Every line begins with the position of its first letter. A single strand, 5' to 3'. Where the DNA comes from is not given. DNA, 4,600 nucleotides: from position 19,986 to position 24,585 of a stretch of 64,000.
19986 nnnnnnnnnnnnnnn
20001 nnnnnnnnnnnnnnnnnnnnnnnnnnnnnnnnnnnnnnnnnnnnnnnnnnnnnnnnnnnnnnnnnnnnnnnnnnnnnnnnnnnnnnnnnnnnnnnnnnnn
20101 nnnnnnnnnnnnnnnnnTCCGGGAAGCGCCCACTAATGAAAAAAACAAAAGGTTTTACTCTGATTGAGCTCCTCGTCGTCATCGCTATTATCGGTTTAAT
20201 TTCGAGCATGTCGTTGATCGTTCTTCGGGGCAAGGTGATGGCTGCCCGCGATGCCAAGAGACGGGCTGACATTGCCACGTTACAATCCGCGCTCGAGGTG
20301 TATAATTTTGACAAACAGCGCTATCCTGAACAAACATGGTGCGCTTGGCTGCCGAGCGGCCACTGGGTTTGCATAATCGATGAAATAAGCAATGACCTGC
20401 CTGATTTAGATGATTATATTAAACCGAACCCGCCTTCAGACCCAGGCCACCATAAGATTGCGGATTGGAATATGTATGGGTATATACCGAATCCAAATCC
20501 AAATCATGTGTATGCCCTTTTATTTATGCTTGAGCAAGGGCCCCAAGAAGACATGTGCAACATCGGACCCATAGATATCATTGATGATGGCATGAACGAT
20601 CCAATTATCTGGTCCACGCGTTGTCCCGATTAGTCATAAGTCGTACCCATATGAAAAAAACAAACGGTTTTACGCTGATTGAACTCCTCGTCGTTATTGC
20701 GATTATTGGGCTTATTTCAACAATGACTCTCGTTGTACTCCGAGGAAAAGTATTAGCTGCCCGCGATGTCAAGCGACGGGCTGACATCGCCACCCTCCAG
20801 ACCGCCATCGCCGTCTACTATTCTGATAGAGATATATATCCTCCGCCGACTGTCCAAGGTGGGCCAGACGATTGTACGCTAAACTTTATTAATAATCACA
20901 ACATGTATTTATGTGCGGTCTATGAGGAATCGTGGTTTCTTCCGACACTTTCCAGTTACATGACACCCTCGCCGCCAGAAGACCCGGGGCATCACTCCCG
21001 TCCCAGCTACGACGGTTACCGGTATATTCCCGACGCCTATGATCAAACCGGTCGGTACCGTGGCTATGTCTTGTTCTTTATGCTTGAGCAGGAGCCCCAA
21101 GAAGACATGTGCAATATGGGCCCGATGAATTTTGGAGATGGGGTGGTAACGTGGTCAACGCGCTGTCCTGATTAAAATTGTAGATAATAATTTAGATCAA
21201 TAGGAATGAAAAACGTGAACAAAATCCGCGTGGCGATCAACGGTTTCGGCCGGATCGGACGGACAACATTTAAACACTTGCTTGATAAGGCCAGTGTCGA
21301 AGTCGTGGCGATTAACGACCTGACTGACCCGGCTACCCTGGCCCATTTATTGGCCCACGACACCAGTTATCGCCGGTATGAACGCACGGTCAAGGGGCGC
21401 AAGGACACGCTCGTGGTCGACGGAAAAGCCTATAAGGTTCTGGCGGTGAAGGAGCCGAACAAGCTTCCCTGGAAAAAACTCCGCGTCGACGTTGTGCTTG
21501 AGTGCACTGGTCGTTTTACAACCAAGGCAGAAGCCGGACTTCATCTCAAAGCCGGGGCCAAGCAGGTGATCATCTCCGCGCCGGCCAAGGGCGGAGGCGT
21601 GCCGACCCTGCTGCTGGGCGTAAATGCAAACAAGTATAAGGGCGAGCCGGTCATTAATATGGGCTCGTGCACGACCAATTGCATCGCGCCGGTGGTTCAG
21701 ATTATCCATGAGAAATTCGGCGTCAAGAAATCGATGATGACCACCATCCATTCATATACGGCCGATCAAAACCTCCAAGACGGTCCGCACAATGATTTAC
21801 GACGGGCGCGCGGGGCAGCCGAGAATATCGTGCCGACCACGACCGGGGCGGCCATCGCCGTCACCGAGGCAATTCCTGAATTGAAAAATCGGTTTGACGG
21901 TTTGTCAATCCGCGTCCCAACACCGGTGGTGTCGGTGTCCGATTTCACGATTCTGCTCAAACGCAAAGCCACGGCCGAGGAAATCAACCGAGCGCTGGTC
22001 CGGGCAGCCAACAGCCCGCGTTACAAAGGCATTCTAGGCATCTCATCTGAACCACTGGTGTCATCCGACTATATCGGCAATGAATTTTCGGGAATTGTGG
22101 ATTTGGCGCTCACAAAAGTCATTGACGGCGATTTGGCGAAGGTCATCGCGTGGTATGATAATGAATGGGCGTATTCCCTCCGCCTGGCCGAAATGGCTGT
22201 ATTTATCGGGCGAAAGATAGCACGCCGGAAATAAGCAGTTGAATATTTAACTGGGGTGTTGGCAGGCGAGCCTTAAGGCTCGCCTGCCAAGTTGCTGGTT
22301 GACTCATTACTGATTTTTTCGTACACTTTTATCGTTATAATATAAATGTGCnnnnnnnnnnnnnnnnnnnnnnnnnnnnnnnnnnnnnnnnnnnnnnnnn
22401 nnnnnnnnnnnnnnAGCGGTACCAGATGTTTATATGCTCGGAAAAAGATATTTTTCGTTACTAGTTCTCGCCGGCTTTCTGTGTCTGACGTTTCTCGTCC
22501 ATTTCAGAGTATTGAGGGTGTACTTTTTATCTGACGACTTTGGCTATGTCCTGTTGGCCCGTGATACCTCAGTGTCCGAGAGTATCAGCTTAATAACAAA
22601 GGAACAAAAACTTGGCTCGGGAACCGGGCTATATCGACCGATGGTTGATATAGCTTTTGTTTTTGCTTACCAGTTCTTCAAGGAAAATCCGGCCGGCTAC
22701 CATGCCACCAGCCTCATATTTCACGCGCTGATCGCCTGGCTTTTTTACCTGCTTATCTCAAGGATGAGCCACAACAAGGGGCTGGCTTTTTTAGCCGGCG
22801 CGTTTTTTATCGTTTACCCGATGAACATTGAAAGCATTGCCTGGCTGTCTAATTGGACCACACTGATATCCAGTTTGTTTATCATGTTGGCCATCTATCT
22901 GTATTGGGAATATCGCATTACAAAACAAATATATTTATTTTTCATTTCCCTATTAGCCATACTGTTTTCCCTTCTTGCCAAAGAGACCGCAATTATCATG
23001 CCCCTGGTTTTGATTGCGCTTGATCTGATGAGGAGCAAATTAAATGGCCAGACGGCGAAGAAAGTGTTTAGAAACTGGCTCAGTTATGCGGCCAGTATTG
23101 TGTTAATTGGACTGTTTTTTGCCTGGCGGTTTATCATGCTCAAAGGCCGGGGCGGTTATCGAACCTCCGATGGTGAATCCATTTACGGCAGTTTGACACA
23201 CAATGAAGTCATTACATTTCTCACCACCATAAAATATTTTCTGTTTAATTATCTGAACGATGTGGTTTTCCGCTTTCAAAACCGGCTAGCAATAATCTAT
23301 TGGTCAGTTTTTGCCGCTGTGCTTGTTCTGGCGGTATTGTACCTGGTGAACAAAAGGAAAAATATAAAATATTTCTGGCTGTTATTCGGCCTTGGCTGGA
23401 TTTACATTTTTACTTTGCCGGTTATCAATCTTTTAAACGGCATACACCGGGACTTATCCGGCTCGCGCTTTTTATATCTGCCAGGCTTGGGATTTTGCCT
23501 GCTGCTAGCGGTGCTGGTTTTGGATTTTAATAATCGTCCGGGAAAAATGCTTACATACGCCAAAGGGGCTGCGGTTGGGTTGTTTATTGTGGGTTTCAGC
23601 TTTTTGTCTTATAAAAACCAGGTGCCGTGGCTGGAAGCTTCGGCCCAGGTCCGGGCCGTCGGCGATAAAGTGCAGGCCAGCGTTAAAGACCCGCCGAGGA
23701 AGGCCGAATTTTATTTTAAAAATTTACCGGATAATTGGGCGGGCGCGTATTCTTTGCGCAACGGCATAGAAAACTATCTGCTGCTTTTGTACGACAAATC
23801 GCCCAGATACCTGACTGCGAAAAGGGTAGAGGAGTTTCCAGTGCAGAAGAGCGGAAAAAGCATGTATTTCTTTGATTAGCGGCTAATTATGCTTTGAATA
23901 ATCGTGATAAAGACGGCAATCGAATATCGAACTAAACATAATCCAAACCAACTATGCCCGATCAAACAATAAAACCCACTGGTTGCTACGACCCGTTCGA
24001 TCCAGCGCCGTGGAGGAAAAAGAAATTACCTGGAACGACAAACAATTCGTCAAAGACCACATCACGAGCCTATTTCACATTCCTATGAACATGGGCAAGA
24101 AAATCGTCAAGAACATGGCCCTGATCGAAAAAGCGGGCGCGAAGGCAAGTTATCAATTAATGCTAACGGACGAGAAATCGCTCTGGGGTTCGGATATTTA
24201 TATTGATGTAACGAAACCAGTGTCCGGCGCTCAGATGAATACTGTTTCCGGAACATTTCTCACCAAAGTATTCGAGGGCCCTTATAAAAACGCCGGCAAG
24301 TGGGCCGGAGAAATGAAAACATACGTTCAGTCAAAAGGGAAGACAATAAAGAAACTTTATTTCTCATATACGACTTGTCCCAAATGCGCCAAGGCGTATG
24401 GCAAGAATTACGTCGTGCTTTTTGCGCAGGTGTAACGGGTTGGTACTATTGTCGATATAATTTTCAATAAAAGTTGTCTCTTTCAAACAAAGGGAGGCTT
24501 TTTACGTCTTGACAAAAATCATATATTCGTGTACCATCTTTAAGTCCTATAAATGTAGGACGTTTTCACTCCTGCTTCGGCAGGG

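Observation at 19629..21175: Three tandem, rapidly diverging type IV pilin paralogs inserted inside the tpiA-fba-gap glycolytic operon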

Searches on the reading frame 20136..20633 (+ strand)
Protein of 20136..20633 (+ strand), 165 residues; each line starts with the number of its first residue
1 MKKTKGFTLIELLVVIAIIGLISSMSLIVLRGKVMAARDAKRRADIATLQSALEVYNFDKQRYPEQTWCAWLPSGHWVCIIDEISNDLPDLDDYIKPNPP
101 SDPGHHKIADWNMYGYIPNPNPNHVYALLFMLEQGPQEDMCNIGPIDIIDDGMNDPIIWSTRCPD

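Call 3: search_protein_families(library=pfam, proteins=[window:20136-20633:+], max_evalue=0.01)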
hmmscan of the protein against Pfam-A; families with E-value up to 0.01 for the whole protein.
window:20136-20633:+ (165 aa): 2 families
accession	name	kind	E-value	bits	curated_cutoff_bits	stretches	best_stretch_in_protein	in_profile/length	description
PF07963.17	N_methyl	-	6.2e-09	35.5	21.2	1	1-26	1-26/27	Prokaryotic N-terminal methylation motif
PF08334.16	T2SSG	-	0.00055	20.4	21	1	33-66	5-38/108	Type II secretion system (T2SS), protein G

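Call 4: search_protein_families(library=ncbifam, proteins=[window:20136-20633:+], max_evalue=0.01)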
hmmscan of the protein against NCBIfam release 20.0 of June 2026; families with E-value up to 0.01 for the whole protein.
window:20136-20633:+ (165 aa): 12 families
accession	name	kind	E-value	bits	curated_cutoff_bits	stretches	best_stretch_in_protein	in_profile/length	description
TIGR01710.1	typeII_sec_gspG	equivalog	2.7e-12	46.9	88.85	1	5-66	1-62/134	type II secretion system major pseudopilin GspG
TIGR01708.2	typeII_sec_gspH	equivalog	5.2e-08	33.1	80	1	5-43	2-40/169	type II secretion system minor pseudopilin GspH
TIGR02532.1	IV_pilin_GFxxxE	domain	6.9e-08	32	16.3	1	5-25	2-22/24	prepilin-type N-terminal cleavage/methylation domain-containing protein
NF007862.0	PRK10574.1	equivalog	4.3e-06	26.9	138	1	1-61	1-61/145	prepilin peptidase-dependent pilin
NF041013.1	T4P_ComGE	equivalog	2.3e-05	24.4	49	1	2-43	1-42/83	competence type IV pilus minor pilin ComGE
NF041775.1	typeIV_PilA_Myxo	equivalog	6.1e-05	23.1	400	1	3-64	9-70/214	type IV pilin protein PilA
TIGR02596.1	TIGR02596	subfamily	6.6e-05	23.1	70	1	7-38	1-31/196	Verru_Chthon cassette protein D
NF040999.1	pilin_ComGC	equivalog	9.3e-05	22.6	75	1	5-65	2-62/84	competence type IV pilus major pilin ComGC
TIGR01711.1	gspJ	equivalog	0.00018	21.4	64.85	1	5-59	1-56/192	type II secretion system minor pseudopilin GspJ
NF007800.0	PRK10506.1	equivalog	0.00055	19.8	158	1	1-26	5-30/163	prepilin peptidase-dependent protein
NF040982.1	ComGD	equivalog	0.0091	16.4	70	0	5-28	2-24/139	competence type IV pilus minor pilin ComGD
NF041002.1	pilin_ComGF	equivalog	0.0098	16.1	80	0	5-27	2-24/139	competence type IV pilus minor pilin ComGF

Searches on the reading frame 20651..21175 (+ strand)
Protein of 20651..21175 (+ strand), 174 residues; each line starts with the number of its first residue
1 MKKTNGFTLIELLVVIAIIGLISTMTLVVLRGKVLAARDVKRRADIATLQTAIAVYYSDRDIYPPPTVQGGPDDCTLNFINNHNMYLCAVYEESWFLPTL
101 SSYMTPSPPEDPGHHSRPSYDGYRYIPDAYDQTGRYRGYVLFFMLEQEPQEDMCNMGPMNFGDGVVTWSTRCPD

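Call 3: search_protein_families(library=pfam, proteins=[window:20651-21175:+], max_evalue=0.01)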
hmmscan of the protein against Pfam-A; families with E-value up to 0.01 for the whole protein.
window:20651-21175:+ (174 aa): 1 family
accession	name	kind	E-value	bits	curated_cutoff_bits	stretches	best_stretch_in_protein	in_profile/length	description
PF07963.17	N_methyl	-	2.1e-08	33.9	21.2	1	1-26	1-26/27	Prokaryotic N-terminal methylation motif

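Call 4: search_protein_families(library=ncbifam, proteins=[window:20651-21175:+], max_evalue=0.01)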
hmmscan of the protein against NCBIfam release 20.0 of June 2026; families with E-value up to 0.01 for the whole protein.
window:20651-21175:+ (174 aa): 11 families
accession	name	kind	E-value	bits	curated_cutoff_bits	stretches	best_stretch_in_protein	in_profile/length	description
TIGR01710.1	typeII_sec_gspG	equivalog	6.1e-09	36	88.85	1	6-65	2-61/134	type II secretion system major pseudopilin GspG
TIGR02532.1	IV_pilin_GFxxxE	domain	1.4e-07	31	16.3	1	5-27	2-24/24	prepilin-type N-terminal cleavage/methylation domain-containing protein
TIGR01708.2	typeII_sec_gspH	equivalog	6.3e-07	29.5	80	1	5-34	2-31/169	type II secretion system minor pseudopilin GspH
NF007862.0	PRK10574.1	equivalog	1.3e-05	25.4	138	1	1-28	1-28/145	prepilin peptidase-dependent pilin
NF041775.1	typeIV_PilA_Myxo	equivalog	1.6e-05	25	400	1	4-63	10-69/214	type IV pilin protein PilA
TIGR02596.1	TIGR02596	subfamily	2.6e-05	24.4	70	1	7-55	1-48/196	Verru_Chthon cassette protein D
NF041013.1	T4P_ComGE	equivalog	7.8e-05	22.7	49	1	2-31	1-30/83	competence type IV pilus minor pilin ComGE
TIGR01711.1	gspJ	equivalog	7.8e-05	22.6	64.85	1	6-57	2-54/192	type II secretion system minor pseudopilin GspJ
NF007800.0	PRK10506.1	equivalog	0.003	17.4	158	1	1-25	5-29/163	prepilin peptidase-dependent protein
NF040999.1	pilin_ComGC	equivalog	0.0031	17.7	75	1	5-23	2-20/84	competence type IV pilus major pilin ComGC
NF040982.1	ComGD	equivalog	0.0042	17.5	70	1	5-31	2-27/139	competence type IV pilus minor pilin ComGD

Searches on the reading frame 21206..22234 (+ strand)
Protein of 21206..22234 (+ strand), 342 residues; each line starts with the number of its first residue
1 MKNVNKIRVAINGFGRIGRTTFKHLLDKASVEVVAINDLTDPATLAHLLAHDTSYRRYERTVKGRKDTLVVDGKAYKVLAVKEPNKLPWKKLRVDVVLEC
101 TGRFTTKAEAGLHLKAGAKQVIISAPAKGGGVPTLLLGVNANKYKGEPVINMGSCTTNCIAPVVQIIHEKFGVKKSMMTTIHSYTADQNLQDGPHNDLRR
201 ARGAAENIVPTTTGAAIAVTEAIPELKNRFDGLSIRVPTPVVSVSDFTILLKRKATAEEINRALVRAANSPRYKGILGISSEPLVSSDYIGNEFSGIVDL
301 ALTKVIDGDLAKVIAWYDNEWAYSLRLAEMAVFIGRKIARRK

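Call 3: search_protein_families(library=pfam, proteins=[window:21206-22234:+], max_evalue=0.01)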
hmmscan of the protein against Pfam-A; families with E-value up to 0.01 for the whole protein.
window:21206-22234:+ (342 aa): 3 families
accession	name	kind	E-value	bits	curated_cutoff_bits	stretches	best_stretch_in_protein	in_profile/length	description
PF02800.25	Gp_dh_C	-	8.4e-57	191.6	24.4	1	160-317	1-158/158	Glyceraldehyde 3-phosphate dehydrogenase, C-terminal domain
PF00044.30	Gp_dh_N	-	3.1e-35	120.9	31.7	1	7-107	1-101/101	Glyceraldehyde 3-phosphate dehydrogenase, NAD binding domain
PF03447.22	NAD_binding_3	-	0.0019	19.3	24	0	13-125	1-90/116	Homoserine dehydrogenase, NAD binding domain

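Call 4: search_protein_families(library=ncbifam, proteins=[window:21206-22234:+], max_evalue=0.01)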
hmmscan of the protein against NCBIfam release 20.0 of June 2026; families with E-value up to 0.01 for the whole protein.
window:21206-22234:+ (342 aa): 15 families
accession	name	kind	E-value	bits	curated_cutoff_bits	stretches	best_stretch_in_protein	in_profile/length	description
NF005830.0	PRK07729.1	equivalog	4.5e-118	394.1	546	1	6-341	2-337/343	glyceraldehyde-3-phosphate dehydrogenase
TIGR01534.1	GAPDH-I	equivalog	2.8e-117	391.6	367.2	1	8-328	1-329/330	type I glyceraldehyde-3-phosphate dehydrogenase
NF005641.0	PRK07403.1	equivalog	1.5e-110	369.6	616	1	7-337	2-335/337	type I glyceraldehyde-3-phosphate dehydrogenase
NF033735.1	G3PDH_Arsen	exception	1.3e-101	340.3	450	1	9-331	1-323/323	ArsJ-associated glyceraldehyde-3-phosphate dehydrogenase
NF006512.0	PRK08955.1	equivalog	5.7e-92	308.6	563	1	6-336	2-332/334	glyceraldehyde-3-phosphate dehydrogenase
NF010058.0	PRK13535.1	equivalog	1.3e-91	307.2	539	1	6-331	2-330/339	erythrose-4-phosphate dehydrogenase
TIGR01532.1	E4PD_g-proteo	equivalog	3.1e-90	302.7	530.55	1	8-327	1-323/325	erythrose-4-phosphate dehydrogenase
NF011954.0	PRK15425.1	equivalog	4.2e-86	289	662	1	7-334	3-329/331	glyceraldehyde-3-phosphate dehydrogenase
NF006139.0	PRK08289.1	equivalog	4.7e-68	229.9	431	1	7-329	129-464/480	glyceraldehyde-3-phosphate dehydrogenase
NF003251.0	PRK04207.1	equivalog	4.8e-10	39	185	1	6-266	2-244/343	type II glyceraldehyde-3-phosphate dehydrogenase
TIGR01546.1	GAPDH-II_archae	equivalog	0.0003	20.1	232.9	1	9-264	1-238/333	phosphorylating glyceraldehyde-3-phosphate dehydrogenase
TIGR01921.1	DAP-DH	equivalog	0.00083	18.7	180.6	1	5-46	2-43/324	diaminopimelate dehydrogenase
TIGR03215.1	ac_ald_DH_ac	equivalog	0.0015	17.9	282.25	1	93-217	64-186/285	acetaldehyde dehydrogenase (acetylating)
NF006157.0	PRK08300.1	subfamily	0.0024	17.2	166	0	93-186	71-162/303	acetaldehyde dehydrogenase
NF011456.0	PRK14874.1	equivalog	0.0042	16.2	223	1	80-181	55-157/346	aspartate-semialdehyde dehydrogenase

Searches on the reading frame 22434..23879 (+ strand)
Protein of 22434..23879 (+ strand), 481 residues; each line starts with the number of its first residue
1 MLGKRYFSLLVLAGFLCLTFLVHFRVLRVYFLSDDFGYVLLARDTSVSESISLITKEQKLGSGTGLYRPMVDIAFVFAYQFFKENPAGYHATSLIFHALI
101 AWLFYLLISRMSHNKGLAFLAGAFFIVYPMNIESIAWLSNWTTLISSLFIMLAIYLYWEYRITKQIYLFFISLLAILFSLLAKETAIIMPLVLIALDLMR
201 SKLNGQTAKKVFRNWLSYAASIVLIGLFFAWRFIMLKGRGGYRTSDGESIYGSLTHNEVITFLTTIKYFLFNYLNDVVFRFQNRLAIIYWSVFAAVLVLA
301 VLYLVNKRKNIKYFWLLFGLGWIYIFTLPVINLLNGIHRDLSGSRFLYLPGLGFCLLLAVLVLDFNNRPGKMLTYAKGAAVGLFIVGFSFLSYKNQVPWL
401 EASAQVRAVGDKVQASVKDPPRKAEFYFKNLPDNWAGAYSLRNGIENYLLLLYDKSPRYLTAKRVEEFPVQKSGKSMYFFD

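Call 3: search_protein_families(library=pfam, proteins=[window:22434-23879:+], max_evalue=0.01)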
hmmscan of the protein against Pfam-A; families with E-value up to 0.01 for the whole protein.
window:22434-23879:+ (481 aa): 1 family
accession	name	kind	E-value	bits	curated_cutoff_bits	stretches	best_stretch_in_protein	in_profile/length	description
PF10131.15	PTPS_related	-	1.2e-05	24.5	26.4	1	87-334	24-253/621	6-pyruvoyl-tetrahydropterin synthase related domain; membrane protein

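Call 62: search_solved_structures(query=window:22434-23879:+, max_evalue=1)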
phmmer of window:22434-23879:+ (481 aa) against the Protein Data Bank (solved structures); distinct sequences matched with E-value up to 1: 1.
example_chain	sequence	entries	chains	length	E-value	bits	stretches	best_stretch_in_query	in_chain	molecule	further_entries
7kzm_H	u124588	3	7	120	0.48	12.6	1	65-110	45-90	Dynein 11 kDa light chain, flagellar outer arm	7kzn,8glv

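Call 63: search_protein_families(library=ncbifam, proteins=[window:22434-23879:+], max_evalue=0.01)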
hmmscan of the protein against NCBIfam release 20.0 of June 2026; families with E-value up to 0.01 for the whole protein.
window:22434-23879:+ (481 aa): 1 family
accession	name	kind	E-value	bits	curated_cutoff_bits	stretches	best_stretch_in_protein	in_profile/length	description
NF047440.1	LA3751_2_3_fam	subfamily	0.0023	16.8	200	1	87-403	99-393/460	LA_3751/LA_3752 family putative glycosyltransferase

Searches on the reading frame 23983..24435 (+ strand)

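Call 63: search_protein_families(library=ncbifam, proteins=[window:23983-24435:+], max_evalue=0.01)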
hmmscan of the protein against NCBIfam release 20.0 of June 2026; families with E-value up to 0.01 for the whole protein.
window:23983-24435:+ (150 aa): 0 families

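Call 71: search_protein_families(library=pfam, proteins=[window:23983-24435:+], max_evalue=0.001)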
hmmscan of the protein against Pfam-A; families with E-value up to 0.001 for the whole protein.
window:23983-24435:+ (150 aa): 1 family
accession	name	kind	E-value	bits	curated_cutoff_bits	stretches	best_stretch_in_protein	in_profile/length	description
PF20603.3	Bact_hydrolase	-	5.7e-54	182.8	27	1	9-150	18-160/160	Bacterial hydrolase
